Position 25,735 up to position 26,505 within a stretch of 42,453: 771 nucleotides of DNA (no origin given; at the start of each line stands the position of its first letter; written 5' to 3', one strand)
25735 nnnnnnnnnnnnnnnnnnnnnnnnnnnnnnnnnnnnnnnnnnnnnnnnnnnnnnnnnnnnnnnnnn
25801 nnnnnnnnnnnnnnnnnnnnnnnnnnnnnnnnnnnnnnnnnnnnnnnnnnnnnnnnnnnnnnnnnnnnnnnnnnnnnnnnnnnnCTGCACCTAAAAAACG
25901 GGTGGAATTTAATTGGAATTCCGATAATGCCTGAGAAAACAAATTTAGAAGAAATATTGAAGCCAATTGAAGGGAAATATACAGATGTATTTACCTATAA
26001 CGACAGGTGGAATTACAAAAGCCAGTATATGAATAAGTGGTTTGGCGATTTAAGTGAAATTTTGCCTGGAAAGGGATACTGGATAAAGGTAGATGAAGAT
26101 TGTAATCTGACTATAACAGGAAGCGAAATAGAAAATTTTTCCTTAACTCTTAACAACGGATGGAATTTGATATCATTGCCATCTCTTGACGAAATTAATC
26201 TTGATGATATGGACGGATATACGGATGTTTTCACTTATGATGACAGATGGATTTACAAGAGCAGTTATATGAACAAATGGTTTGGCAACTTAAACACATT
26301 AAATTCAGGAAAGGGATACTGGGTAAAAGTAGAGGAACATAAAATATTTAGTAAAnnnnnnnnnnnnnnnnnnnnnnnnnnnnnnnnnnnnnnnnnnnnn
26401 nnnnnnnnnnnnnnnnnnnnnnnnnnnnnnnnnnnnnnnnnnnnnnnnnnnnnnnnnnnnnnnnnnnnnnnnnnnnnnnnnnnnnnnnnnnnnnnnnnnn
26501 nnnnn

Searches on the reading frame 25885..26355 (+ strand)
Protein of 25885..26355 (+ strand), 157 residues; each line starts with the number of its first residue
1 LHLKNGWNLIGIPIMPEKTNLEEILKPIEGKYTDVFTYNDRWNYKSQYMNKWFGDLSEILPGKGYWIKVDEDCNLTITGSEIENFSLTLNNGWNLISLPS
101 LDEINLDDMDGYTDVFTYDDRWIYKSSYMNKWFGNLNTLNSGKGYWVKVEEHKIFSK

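Call 6: search_protein_families(library=pfam, proteins=[window:25885-26355:+], max_evalue=10)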
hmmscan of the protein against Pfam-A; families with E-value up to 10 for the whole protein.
window:25885-26355:+ (157 aa): 3 families
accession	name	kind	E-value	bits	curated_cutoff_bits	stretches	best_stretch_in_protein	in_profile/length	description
PF16069.10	DUF4811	-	0.0019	18.5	27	2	25-54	94-123/155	Domain of unknown function (DUF4811)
PF07468.17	Agglutinin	-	0.0031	18.1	25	2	35-71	49-82/154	Agglutinin domain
PF08410.15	DUF1737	-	0.083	13.2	24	1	2-15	22-35/53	Domain of unknown function (DUF1737)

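Call 7: search_protein_families(library=ncbifam, proteins=[window:25885-26355:+], max_evalue=10)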
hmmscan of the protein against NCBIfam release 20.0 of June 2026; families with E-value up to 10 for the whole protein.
window:25885-26355:+ (157 aa): 2 families
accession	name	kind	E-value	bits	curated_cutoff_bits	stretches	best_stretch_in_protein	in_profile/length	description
TIGR02934.1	nifT_nitrog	equivalog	0.015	15.1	41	1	1-21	40-59/68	putative nitrogen fixation protein NifT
TIGR03888.1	nitrile_beta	equivalog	0.17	11.8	152.2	1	101-146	43-86/226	nitrile hydratase subunit beta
